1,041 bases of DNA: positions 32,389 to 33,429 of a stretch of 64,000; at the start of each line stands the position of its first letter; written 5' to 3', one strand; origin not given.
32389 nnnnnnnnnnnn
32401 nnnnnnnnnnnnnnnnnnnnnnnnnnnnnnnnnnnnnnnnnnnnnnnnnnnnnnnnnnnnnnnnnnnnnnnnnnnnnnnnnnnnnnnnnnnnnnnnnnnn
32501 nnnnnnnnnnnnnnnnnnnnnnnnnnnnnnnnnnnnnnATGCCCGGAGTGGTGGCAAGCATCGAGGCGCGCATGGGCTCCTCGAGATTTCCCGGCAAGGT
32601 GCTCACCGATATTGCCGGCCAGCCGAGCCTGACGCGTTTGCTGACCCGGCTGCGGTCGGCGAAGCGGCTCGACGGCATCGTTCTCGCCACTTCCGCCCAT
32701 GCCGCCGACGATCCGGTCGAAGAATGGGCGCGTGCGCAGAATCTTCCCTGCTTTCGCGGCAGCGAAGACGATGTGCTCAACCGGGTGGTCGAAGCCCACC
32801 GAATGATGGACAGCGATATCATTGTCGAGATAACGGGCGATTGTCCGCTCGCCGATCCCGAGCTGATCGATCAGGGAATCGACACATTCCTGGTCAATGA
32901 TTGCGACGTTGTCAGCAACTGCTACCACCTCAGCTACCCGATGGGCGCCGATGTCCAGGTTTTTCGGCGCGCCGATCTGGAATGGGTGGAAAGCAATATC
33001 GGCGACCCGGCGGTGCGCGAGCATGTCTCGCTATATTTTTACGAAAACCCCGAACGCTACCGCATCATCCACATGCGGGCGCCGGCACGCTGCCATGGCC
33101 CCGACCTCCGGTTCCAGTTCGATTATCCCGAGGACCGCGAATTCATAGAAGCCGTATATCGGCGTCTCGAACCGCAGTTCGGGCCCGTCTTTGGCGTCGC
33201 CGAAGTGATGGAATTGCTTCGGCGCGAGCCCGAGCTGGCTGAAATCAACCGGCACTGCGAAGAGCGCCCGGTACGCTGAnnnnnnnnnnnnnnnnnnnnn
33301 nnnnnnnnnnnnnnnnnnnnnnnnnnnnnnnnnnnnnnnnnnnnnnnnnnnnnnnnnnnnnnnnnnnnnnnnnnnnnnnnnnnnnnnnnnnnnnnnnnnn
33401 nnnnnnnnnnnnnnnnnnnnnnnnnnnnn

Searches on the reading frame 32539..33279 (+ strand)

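Call 32: search_protein_families(library=pfam, proteins=[window:32539-33279:+], max_evalue=0.00001)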
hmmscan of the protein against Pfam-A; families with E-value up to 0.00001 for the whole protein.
window:32539-33279:+ (246 aa): 2 families
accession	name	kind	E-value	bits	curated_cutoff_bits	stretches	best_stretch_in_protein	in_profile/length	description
PF02348.25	CTP_transf_3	-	3.7e-25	89.5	22.6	1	8-206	4-205/217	Cytidylyltransferase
PF12804.13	NTP_transf_3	-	4.3e-08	33.9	27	1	11-130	11-124/160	MobA-like NTP transferase domain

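Call 69: search_protein_families(library=ncbifam, proteins=[window:32539-33279:+], max_evalue=1e-10)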
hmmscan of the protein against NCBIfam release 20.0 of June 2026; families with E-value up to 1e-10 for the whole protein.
window:32539-33279:+ (246 aa): 5 families
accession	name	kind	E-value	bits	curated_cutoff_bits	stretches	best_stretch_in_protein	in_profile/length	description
NF009905.0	PRK13368.1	subfamily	1.5e-19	70.3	255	1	4-128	3-126/243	3-deoxy-manno-octulosonate cytidylyltransferase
NF003952.0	PRK05450.1-5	subfamily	1.3e-17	63.8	193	1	5-130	4-130/250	3-deoxy-manno-octulosonate cytidylyltransferase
NF003950.0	PRK05450.1-3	subfamily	1.9e-15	56.9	234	1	5-125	4-126/248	3-deoxy-manno-octulosonate cytidylyltransferase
TIGR00466.1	kdsB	equivalog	6.1e-12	45.5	155.2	1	7-128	6-127/241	3-deoxy-manno-octulosonate cytidylyltransferase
NF003948.0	PRK05450.1-1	equivalog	4.2e-11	42.5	281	1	7-126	9-129/248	3-deoxy-manno-octulosonate cytidylyltransferase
